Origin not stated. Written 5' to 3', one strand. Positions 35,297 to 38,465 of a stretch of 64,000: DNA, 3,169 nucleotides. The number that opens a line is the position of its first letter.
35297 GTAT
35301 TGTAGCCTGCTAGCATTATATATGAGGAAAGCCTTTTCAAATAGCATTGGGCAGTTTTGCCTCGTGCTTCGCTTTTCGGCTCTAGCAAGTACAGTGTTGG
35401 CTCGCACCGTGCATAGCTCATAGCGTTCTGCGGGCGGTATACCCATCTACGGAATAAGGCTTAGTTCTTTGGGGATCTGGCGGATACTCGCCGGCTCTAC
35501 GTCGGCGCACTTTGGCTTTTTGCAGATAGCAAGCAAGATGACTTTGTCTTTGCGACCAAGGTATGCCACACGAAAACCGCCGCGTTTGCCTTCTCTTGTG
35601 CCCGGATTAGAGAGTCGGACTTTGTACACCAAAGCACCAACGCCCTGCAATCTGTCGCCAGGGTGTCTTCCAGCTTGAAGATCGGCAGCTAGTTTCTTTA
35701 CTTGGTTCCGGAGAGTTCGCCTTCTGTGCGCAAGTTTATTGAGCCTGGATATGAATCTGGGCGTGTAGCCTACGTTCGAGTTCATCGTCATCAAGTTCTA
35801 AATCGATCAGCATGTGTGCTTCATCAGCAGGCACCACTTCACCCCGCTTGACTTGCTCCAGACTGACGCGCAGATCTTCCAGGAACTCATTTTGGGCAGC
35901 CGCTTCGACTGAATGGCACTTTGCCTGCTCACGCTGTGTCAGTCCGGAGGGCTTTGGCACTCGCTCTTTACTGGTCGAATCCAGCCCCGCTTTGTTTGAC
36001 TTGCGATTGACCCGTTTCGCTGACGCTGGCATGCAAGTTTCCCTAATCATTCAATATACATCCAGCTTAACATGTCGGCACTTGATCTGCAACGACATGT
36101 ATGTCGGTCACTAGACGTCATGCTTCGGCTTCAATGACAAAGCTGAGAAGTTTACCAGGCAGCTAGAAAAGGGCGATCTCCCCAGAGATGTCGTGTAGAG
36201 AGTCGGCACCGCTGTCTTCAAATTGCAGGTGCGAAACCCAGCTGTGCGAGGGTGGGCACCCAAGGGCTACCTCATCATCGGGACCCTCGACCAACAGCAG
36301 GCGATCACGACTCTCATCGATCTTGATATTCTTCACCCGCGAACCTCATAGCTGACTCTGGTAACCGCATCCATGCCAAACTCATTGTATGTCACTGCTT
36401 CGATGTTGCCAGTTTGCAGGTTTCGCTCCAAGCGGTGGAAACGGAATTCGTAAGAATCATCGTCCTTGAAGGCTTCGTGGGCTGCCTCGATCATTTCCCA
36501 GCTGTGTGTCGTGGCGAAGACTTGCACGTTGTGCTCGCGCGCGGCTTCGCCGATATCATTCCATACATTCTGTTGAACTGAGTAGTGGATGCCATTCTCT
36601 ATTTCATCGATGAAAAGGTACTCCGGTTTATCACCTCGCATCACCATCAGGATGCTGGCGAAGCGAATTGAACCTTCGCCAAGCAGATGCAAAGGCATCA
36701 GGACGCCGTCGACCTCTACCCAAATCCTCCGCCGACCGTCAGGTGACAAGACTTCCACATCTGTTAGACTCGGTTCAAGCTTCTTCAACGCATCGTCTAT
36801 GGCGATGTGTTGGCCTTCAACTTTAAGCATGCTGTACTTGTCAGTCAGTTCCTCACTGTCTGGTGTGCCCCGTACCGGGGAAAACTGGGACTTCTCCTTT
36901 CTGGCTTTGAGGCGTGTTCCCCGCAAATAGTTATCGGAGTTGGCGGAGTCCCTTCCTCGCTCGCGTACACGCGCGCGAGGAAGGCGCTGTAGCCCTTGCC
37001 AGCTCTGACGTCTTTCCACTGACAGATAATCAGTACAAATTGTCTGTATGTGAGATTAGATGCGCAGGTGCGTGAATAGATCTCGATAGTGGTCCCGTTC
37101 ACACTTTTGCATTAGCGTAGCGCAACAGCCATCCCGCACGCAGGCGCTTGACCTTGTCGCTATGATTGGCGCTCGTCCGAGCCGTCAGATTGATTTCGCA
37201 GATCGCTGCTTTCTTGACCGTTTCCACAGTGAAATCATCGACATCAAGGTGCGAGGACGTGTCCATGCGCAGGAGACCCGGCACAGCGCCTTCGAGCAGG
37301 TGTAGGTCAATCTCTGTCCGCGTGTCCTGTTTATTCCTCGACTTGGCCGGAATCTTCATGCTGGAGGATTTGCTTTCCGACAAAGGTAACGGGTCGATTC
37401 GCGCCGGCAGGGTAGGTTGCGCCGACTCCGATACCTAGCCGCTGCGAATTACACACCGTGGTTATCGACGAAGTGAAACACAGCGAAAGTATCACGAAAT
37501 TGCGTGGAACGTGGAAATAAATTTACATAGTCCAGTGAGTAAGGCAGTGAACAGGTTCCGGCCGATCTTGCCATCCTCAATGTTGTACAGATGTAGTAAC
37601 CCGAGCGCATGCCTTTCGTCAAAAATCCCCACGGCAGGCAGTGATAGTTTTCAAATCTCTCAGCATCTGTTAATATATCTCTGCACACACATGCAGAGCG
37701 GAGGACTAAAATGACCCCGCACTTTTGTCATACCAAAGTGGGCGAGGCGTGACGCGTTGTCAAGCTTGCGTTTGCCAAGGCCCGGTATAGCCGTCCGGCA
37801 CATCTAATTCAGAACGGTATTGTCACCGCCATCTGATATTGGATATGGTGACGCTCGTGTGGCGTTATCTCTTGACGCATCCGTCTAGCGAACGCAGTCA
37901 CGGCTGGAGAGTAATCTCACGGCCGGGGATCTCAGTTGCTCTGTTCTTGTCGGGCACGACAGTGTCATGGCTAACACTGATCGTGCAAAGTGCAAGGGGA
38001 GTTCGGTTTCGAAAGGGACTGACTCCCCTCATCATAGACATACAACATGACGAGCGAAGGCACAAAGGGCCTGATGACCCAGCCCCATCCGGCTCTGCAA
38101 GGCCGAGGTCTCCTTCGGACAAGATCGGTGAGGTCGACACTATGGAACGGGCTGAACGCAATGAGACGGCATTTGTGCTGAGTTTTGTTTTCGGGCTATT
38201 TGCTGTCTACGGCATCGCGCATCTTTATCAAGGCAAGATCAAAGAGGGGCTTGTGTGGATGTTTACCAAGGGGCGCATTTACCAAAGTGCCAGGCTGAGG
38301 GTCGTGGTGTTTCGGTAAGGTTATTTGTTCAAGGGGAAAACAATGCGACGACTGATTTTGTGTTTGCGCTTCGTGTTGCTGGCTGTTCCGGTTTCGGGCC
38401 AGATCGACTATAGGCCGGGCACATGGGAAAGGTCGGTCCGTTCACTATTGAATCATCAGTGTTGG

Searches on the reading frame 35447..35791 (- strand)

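Call 14: search_protein_families(library=pfam, max_evalue=0.1, proteins=[window:35447-35791:-])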
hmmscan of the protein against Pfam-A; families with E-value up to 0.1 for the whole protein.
window:35447-35791:- (114 aa): 1 family
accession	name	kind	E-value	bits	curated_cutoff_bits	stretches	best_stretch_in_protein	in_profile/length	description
PF05016.21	ParE_toxin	-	0.0067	17.4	23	1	9-89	3-82/89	ParE toxin of type II toxin-antitoxin system, parDE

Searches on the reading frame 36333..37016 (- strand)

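Call 14: search_protein_families(library=pfam, max_evalue=0.1, proteins=[window:36333-37016:-])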
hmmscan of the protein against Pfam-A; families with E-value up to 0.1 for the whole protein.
window:36333-37016:- (227 aa): 3 families
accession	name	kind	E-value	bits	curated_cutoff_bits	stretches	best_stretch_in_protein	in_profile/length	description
PF13175.12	AAA_15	-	7.9e-11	42.6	32.1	1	85-176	291-374/374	AAA ATPase domain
PF13304.12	AAA_21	-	1.3e-09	39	27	1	103-172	229-299/304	AAA domain, putative AbiEii toxin, Type IV TA system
PF04965.19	GPW_gp25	-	0.082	13.2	27.2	0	36-106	15-91/96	Baseplate wedge protein gp25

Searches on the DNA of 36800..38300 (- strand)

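Call 8: search_rna_families(source=window, start=36800, end=38300, threshold=evalue, max_evalue=10)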
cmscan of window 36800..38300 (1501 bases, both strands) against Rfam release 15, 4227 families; matches with E-value up to 10: 3.
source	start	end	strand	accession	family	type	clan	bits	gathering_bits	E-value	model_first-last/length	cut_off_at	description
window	37334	37456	+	RF01633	ceN43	Gene; snRNA; snoRNA; HACA-box;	-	22.6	50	0.12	1-129/129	no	Caenorhabditis snoRNA ceN43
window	36949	36985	-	RF04067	mir-4520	Gene; miRNA;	-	16.3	90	2.2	1-70/70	no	mir-4520 microRNA precursor family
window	37171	37245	-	RF01121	sR38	Gene; snRNA; snoRNA; CD-box;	-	12.8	50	5.1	1-59/59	no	Small nucleolar RNA sR38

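Call 17: search_dna_similar(query=window:37032-38038:-, collection=phages, mode=distant, max_evalue=0.01)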
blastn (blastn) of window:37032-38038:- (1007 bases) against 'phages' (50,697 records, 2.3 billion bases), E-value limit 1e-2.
No match.

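Call 89: build_rna_model(alignment_id=A7, structure=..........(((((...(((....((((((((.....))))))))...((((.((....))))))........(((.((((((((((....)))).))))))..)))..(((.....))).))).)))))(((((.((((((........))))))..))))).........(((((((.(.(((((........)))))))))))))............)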
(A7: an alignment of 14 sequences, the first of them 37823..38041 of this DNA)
Model R1 built from alignment A7 (14 sequences, 221 columns); structure: as given.
model positions 220; base pairs 62; branch points 5; effective number of sequences 1.44; information 0.59 bits per position. Calibrated on 0.2 Mb of random sequence (short: E-values are rough).
structure used (alignment columns):
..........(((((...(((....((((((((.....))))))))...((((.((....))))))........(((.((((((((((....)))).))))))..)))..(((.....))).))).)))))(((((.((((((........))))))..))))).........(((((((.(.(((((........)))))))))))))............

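Call 90: search_with_rna_model(model_id=R1, sources=[window, L001, L005, L006, L007, L008, L009, L010, L011, L012, L013, L014, L015, L016, L017, L018, L019], max_evalue=1)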
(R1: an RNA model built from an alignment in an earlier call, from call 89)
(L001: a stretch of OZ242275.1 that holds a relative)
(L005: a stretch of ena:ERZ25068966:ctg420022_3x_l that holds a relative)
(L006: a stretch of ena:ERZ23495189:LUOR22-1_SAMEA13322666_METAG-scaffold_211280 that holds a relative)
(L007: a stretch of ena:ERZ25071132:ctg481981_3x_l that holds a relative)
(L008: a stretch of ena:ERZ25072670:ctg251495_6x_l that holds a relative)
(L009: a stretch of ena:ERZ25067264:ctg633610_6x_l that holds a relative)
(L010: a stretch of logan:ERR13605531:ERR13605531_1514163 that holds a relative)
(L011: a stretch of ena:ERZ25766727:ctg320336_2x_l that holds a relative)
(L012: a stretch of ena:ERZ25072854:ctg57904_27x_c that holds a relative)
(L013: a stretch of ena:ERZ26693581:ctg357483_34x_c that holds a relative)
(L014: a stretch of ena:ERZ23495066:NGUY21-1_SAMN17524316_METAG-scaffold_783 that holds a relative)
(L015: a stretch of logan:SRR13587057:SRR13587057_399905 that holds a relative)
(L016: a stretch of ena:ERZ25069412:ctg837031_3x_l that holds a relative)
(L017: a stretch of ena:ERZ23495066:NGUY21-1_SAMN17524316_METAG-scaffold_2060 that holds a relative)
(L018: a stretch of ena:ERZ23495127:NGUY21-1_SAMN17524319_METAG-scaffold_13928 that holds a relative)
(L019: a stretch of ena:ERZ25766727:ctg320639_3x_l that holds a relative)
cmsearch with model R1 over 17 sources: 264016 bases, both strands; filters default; matches with E-value up to 1: 15.
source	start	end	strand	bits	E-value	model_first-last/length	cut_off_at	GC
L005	4986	5205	+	250.7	4.3e-74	1-220/220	no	0.54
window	37823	38041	+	247.5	4.1e-73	1-220/220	no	0.53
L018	2739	2958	+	244.6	3.1e-72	1-220/220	no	0.59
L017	8611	8830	+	242.2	1.6e-71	1-220/220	no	0.59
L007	5505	5725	+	240.5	5.6e-71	1-220/220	no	0.54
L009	3916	4134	+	239.3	1.3e-70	1-220/220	no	0.55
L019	8276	8494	+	232.3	1.7e-68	1-220/220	no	0.6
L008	8885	9103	+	232.1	1.9e-68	1-220/220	no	0.55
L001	5439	5658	+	227.7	4e-67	1-220/220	no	0.56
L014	8928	9146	+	223.2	9.2e-66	1-220/220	no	0.59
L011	2148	2365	+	220.7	5.3e-65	1-220/220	no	0.54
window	12845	13062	-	200.2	9.1e-59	1-220/220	no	0.51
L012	8458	8671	+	191.2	4.7e-56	1-220/220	no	0.52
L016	9373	9589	+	178.2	4.1e-52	1-220/220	no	0.58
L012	8627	8664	-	11.9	0.1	169-208/220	no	0.5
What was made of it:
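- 37823..38041 (+): Copy B of the structured RNA domain ('block 1'), read on the window + strand. It has four well-supported helices plus weaker long-range ones. CM R1 scores 247 bits (call 90).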

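Call 101: search_with_rna_model(model_id=R1, sources=[L020, L013], max_evalue=1, filters=off, show_alignments=1)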
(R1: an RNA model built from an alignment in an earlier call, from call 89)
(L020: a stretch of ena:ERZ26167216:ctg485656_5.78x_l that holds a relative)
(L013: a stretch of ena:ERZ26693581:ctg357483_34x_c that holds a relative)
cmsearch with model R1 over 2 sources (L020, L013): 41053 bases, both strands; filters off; matches with E-value up to 1: 4.
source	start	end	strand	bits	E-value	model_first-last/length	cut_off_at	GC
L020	7292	7510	+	233.8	9e-70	1-220/220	no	0.56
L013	9521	9617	+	7.8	0.27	1-220/220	no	0.51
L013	12026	12122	-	7.4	0.36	1-220/220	no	0.62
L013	9936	9960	-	6.1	0.89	79-103/220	no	0.56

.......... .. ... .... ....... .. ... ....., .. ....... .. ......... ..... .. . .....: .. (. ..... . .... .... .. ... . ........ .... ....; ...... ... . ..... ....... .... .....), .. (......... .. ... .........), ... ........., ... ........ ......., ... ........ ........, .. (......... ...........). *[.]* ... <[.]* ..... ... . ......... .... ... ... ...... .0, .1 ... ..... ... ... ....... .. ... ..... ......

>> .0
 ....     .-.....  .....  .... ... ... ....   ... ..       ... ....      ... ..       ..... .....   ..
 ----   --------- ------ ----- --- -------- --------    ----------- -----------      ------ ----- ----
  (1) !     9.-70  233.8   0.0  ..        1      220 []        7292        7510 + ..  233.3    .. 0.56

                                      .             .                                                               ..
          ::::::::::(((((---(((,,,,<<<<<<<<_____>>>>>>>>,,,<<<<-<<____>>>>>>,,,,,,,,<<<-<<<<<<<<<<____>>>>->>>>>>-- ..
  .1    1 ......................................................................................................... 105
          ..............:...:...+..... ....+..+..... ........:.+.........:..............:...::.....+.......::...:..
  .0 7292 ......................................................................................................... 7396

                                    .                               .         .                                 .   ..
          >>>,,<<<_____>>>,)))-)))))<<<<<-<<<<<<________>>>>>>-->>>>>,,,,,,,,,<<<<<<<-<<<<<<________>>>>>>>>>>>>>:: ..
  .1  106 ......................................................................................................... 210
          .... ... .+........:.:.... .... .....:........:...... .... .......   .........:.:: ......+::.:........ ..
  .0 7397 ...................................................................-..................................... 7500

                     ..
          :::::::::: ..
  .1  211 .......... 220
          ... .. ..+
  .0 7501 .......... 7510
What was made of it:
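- Tried and rejected: L013 has the same gene neighbourhood but no copy of the RNA, even with the covariance-model filters off (call 101).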

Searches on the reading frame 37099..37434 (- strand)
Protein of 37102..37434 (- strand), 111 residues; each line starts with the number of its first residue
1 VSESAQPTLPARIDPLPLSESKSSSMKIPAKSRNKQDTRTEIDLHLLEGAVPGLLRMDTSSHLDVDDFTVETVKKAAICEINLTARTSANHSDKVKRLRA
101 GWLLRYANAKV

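Call 14: search_protein_families(library=pfam, max_evalue=0.1, proteins=[window:37099-37380:-])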
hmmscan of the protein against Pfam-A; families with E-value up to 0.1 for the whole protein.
window:37099-37380:- (93 aa): 0 families

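Call 36: find_homologous_proteins(query=window:37099-37380:-, max_evalue=1)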
Query window:37099-37380:- (93 aa): 1 proteins with E <= 1 among 1 candidates.
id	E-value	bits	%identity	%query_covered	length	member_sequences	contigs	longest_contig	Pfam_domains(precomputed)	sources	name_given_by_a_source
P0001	8.9e-49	180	100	92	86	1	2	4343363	-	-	-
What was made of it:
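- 37032..37383 (-): Block 2 in copy B (37032-37163) and the orphan ORF of 94 codons (37099-37383). They lie upstream of the promoter module on the opposite strand. The protein search returned only the window's own protein (call 36).
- Tried and rejected: The orphan ORF of 94 codons: only itself (call 36).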

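Call 37: find_encoding_contigs(protein=P0001, flank=10000, max_places=6)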
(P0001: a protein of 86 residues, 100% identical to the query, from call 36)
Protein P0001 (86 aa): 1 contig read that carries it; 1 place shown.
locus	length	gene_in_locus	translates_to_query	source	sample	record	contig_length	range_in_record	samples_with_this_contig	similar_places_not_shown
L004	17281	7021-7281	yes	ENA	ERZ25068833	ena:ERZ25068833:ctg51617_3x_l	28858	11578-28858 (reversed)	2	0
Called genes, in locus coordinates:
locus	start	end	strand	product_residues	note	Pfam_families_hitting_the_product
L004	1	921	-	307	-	?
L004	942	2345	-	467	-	-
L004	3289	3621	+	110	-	PF13340:DUF4096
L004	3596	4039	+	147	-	PF01609:DDE_Tnp_1, PF13359:DDE_Tnp_4 (weak), PF13612:DDE_Tnp_1_3, PF13586:DDE_Tnp_1_2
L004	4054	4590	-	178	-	-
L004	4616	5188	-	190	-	-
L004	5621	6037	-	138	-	-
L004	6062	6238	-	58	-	-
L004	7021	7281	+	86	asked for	-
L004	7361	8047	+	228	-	PF13304:AAA_21, PF13175:AAA_15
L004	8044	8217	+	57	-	-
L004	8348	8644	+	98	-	-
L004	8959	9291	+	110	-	-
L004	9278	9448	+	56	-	-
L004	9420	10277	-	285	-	PF13276:HTH_21, PF00665:rve, PF13683:rve_3, PF13333:rve_2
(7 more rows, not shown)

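Call 54: search_protein_families(library=pfam, max_evalue=5, proteins=[window:37102-37434:-])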
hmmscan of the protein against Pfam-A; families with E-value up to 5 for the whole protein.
seq(111 aa): 0 families
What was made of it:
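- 37032..37383 (-): There is no Pfam hit (calls 14, 54).
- On Insertion sequence / MITE: The only ORF has no homologues (calls 36, 54).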

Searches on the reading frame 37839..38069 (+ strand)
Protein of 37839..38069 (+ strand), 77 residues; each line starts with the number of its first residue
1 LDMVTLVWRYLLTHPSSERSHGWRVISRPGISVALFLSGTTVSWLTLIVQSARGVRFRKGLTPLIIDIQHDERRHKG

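Call 35: find_homologous_proteins(query=window:37839-38069:+, max_evalue=1)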
Query seq(77 aa): 1 candidates shared short words with the query, none scored E <= 1.
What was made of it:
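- There are no Pfam hits (call 54) and no protein homologues among 5.8 billion sequences (calls 35, 36).
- Tried and rejected: A spurious ORF translated across the block: nothing (call 35).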

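Call 54: search_protein_families(library=pfam, max_evalue=5, proteins=[window:37839-38069:+])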
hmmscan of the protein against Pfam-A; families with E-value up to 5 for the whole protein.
seq(77 aa): 0 families

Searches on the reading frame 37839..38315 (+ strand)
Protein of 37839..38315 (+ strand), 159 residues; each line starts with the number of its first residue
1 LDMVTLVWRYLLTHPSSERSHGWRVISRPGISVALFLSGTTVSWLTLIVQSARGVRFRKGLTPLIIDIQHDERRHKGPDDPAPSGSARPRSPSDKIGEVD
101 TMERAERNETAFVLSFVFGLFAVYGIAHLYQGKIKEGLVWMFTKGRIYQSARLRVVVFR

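Call 14: search_protein_families(library=pfam, max_evalue=0.1, proteins=[window:37839-38315:+])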
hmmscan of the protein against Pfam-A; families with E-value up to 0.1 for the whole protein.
window:37839-38315:+ (159 aa): 1 family
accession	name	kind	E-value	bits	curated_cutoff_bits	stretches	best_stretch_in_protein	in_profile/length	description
PF05154.21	TM2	-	0.0046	17.6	27.9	1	110-143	7-37/51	TM2 domain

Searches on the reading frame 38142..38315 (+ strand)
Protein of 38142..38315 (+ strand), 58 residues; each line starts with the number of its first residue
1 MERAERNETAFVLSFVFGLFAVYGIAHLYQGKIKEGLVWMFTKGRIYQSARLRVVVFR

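Call 54: search_protein_families(library=pfam, max_evalue=5, proteins=[window:38142-38315:+])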
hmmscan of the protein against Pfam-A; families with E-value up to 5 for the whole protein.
window:38142-38315:+ (58 aa): 2 families
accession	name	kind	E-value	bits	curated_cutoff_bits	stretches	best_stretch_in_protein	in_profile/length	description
PF05154.21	TM2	-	0.0027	18.3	27.9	1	9-43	7-38/51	TM2 domain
PF18956.5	DUF5699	-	0.064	13.9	29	1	11-41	2-32/61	Family of unknown function (DUF5699)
